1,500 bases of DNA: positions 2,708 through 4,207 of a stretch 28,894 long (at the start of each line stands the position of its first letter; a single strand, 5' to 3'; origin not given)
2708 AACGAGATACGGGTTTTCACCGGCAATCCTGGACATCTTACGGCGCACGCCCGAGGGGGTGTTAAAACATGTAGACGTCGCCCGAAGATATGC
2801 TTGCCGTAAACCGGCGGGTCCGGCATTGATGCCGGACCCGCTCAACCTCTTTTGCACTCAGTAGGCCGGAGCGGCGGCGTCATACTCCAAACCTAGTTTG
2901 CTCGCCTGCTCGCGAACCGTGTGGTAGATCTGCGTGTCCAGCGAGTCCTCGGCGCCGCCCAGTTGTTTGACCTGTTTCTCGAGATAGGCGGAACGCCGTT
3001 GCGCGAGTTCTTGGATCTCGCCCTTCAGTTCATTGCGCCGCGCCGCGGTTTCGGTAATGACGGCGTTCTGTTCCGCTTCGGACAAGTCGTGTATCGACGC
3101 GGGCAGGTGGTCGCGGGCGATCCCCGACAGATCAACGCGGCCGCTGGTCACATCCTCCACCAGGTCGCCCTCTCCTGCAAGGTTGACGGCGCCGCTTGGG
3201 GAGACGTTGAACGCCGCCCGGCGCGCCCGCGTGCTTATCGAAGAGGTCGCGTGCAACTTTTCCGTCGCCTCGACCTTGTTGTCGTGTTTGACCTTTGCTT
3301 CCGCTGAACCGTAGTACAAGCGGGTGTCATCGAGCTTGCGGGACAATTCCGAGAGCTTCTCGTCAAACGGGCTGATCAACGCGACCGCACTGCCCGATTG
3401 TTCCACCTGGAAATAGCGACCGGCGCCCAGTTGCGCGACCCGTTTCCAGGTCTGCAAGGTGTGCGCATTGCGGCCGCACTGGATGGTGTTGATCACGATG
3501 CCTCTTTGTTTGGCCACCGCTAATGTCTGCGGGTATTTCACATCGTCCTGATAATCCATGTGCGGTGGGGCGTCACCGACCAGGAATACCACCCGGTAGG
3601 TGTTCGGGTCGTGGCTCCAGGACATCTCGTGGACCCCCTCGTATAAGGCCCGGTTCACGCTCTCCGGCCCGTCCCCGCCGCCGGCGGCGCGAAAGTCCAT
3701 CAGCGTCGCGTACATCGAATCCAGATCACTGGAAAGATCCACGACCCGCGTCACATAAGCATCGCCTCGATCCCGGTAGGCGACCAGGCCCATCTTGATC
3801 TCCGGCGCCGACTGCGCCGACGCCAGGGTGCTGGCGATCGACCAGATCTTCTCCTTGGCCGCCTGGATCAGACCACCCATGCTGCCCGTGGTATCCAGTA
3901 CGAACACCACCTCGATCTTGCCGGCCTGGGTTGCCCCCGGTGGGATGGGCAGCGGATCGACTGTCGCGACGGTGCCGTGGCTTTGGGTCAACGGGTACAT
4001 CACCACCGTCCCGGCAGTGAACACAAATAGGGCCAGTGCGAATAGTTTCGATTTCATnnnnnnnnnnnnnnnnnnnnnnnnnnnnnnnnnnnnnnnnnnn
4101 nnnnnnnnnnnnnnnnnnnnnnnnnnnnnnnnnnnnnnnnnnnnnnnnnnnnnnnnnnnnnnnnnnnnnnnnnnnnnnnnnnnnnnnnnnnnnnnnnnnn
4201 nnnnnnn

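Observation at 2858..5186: PspA/IM30-membrane-protein-secreted vWA operon: a candidate trans-envelope stress module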

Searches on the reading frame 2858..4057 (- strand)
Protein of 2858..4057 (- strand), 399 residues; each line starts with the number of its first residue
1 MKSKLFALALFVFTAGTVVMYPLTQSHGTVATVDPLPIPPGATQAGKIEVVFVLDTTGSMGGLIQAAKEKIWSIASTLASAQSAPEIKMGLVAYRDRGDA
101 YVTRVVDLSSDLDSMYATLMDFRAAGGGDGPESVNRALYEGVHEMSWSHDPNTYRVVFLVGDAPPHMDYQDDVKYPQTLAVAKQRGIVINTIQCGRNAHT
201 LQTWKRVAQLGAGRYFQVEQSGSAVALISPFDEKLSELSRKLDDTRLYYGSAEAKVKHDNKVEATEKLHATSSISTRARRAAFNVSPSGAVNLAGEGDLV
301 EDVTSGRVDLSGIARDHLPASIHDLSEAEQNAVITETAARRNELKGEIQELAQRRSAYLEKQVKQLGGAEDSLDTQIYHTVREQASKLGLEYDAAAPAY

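Call 4: search_protein_families(library=pfam, proteins=[window:2858-4057:-], max_evalue=0.1)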
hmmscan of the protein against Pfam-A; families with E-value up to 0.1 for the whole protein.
window:2858-4057:- (399 aa): 5 families
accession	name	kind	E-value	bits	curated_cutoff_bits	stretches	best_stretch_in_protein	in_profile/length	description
PF25106.1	VWA_4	-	3.3e-13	50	27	1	50-209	2-158/169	von Willebrand factor A domain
PF00092.34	VWA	-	3.8e-08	34.2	23.8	1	50-223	2-167/174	von Willebrand factor type A domain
PF13519.12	VWA_2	-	1.9e-06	28.9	27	1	50-163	1-106/107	von Willebrand factor type A domain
PF20782.3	TssR_VWA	-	0.0053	16.3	25.7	1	45-121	45-121/304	TssR protein VWA domain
PF20667.3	Sec10_N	-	0.093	13.3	27.4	0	231-282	40-93/118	Exocyst complex component Sec10, N-terminal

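Call 5: search_protein_families(library=ncbifam, proteins=[window:2858-4057:-], max_evalue=0.1)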
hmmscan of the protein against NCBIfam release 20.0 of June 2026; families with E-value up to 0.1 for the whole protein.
window:2858-4057:- (399 aa): 1 family
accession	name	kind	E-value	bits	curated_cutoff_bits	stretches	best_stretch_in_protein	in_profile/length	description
TIGR03788.1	marine_srt_targ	equivalog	0.0016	17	551.65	1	39-160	260-377/629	marine proteobacterial sortase target protein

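Call 20: search_solved_structures(query=window:2858-4057:-, max_evalue=1, show_alignments=1)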
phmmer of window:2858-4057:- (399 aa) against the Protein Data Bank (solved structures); distinct sequences matched with E-value up to 1: 0.

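Call 22: find_homologous_proteins(query=window:2858-4057:-)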
Query window:2858-4057:- (399 aa): 7999 proteins with E <= 0.001 among 8000 candidates; the best 120 are listed.
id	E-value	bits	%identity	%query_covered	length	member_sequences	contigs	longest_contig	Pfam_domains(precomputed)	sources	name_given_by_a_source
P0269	7.0e-259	876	100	100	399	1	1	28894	PF00092.35,PF25106.2,PF13519.13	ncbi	-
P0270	1.2e-210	717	81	100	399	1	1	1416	PF00092.35,PF25106.2,PF13519.13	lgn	-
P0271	1.1e-205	701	79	100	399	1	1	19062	PF00092.35,PF25106.2,PF13519.13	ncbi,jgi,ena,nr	ncbi:MAG: VWA domain-containing protein [Gammaproteobacteria bacterium]|nr:VWA domain-containing pro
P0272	9.6e-204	695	78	100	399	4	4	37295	PF00092.35,PF25106.2,PF13519.13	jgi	jgi:uncharacterized protein YegL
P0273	3.3e-183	627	72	100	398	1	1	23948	PF00092.35,PF25106.2,PF13519.13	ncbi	-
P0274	1.1e-181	622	71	100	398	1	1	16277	PF13768.13,PF00092.35,PF25106.2,PF13519.13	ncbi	-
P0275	5.2e-173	593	68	100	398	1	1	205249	PF00092.35,PF25106.2,PF13519.13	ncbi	-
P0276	1.3e-172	592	67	100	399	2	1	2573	PF13768.13,PF00092.35,PF25106.2,PF13519.13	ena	-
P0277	4.3e-172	590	68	100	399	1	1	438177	PF00092.35,PF25106.2,PF13519.13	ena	-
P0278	6.6e-172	590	68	100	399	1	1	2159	PF00092.35,PF25106.2,PF13519.13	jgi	jgi:Mg-chelatase subunit ChlD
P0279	9.0e-172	589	68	100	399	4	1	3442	PF00092.35,PF25106.2,PF13519.13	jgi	jgi:Mg-chelatase subunit ChlD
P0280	6.3e-171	587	67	100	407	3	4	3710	PF00092.35,PF25106.2,PF13519.13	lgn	-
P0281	1.7e-170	585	67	100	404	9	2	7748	PF00092.35,PF25106.2,PF13519.13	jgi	jgi:Mg-chelatase subunit ChlD/flagellar biosynthesis chaperone FliJ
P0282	1.8e-170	585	67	100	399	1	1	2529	PF00092.35,PF25106.2,PF13519.13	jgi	-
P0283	1.8e-170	585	67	100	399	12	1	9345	PF13768.13,PF00092.35,PF25106.2,PF13519.13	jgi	jgi:Mg-chelatase subunit ChlD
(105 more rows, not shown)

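Call 33: predict_structure(alignment_id=A2)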
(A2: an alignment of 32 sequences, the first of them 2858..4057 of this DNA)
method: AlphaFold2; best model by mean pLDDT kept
length: 399 residues; sequences in the alignment: 32
mean_pLDDT: 63.4   pTM: 0.53
mean pLDDT of the five models: 63.4, 60.2, 55.0, 50.8, 46.7
residues with pLDDT >= 90: 1; 70-90: 150; 50-70: 166; < 50: 82
segments of 3 or more residues with pLDDT < 50: 1-4, 20-44, 80-85, 96-102, 125-132, 166-174, 220-226, 393-396
pLDDT, mean of each block of 10 residues (from residue 1): 58 60 33 30 51 59 53 53 50 52 53 52 48 61 72 73 50 57 79 68 75 68 51 84 82 72 60 65 62 63 79 83 86 88 86 76 67 62 63 48
secondary structure, 60 per line:
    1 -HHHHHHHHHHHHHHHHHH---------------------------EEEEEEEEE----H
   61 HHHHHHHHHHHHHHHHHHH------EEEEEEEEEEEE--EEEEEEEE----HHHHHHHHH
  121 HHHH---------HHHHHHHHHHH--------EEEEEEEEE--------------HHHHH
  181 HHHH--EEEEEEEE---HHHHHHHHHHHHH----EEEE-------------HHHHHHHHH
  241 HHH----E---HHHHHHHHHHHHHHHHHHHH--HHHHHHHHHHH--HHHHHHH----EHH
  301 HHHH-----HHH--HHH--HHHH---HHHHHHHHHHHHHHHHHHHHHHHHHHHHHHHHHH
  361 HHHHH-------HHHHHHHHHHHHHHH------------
elements in order: H2-19 E47-55 H60-79 E86-97 E100-107 H112-124 H134-144 E153-161 H176-184 E187-194 H198-210 E215-218 H232-243 H252-271 H274-284 H287-293 H299-304 H320-323 H327-365 H373-387

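Call 37: fold_search(model_id=the predicted structure, library=pdb)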
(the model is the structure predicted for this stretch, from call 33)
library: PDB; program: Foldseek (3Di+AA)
matches with E <= 10: 1336; with E <= 0.001: 171
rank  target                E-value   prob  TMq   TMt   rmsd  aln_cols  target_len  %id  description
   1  1u0n_A                2.3e-06  1.00  0.31  0.53   7.0       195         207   14  The ternary von Willebrand Factor A1-glycoprotein Ibalpha-botrocetin complex (released 2005-04-19)
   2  1sq0_A                2.6e-06  1.00  0.34  0.64   3.7       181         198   14  Crystal Structure of the Complex of the Wild-type Von Willebrand Factor A1 domain and Glycoprotein Ib alpha at 2.6 Ang (released 2004-04-13)
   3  4c2b_A                3.1e-06  1.00  0.33  0.61   4.3       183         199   15  Crystal Structure of High-Affinity von Willebrand Factor A1 domain with Disulfide Mutation in Complex with High Affini (released 2014-01-08)
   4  8ebs_E                3.3e-06  1.00  0.32  0.35  14.9       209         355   12  Initial DNA-lesion (Cy5) binding by XPC and TFIIH (released 2023-04-19)
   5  1ijb                  3.5e-06  1.00  0.34  0.61   6.8       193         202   15  The von Willebrand Factor mutant (I546V) A1 domain (released 2002-07-10)
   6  3hxq_A                3.7e-06  1.00  0.32  0.56   6.6       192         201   14  Crystal Structure of Von Willebrand Factor (VWF) A1 Domain in Complex with DNA Aptamer ARC1172, an Inhibitor of VWF-Pl (released 2009-11-17)
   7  7eow_A                3.9e-06  1.00  0.33  0.60   7.2       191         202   15  High-resolution structure of vWF A1 domain in complex with caplacizumab, the first nanobody-based medicine (released 2021-07-07)
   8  7zwh_G                4.9e-06  1.00  0.33  0.61   4.3       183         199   14  VWF Tubules of D1D2 and D'D3A1 domains (released 2022-07-13)
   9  8j4a_B                4.9e-06  1.00  0.34  0.64   5.3       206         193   14  Crystal structure of OY phytoplasma SAP05 in complex with AtRPN10 (released 2024-02-28)
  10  5bv8                  5.9e-06  1.00  0.34  0.60   4.1       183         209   15  G1324S mutation in von Willebrand Factor A1 domain (released 2015-12-23)
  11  1ijk_A                6.2e-06  1.00  0.34  0.63   4.1       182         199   15  The von Willebrand Factor mutant (I546V) A1 domain-botrocetin Complex (released 2002-07-10)
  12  4c2a_A                6.2e-06  1.00  0.34  0.62   4.0       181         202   14  Crystal Structure of High-Affinity von Willebrand Factor A1 domain with R1306Q and I1309V Mutations in Complex with Hi (released 2014-01-08)
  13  1m10_A                7.4e-06  1.00  0.33  0.61   4.2       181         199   15  Crystal structure of the complex of Glycoprotein Ib alpha and the von Willebrand Factor A1 Domain (released 2002-08-28)
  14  4c2b_C                8.8e-06  1.00  0.34  0.62   4.3       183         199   14  Crystal Structure of High-Affinity von Willebrand Factor A1 domain with Disulfide Mutation in Complex with High Affini (released 2014-01-08)
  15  1oak_A                8.8e-06  1.00  0.33  0.60   4.5       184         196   13  CRYSTAL STRUCTURE OF THE VON WILLEBRAND FACTOR (VWF) A1 DOMAIN IN COMPLEX WITH THE FUNCTION BLOCKING NMC-4 FAB (released 1998-10-21)
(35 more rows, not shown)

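Call 52: search_protein_families(library=padloc, proteins=[window:2858-4057:-], max_evalue=0.01)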
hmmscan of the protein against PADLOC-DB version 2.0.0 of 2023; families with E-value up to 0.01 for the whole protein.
window:2858-4057:- (399 aa): 0 families

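Call 57: search_solved_structures(query=A2, max_evalue=1)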
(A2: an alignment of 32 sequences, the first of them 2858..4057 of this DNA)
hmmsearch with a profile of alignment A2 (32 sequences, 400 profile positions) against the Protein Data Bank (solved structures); distinct sequences matched with E-value up to 1: 1.
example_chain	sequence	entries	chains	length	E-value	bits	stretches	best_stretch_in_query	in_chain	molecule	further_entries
1n3y_A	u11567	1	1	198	0.38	13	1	47-221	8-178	Integrin alpha-X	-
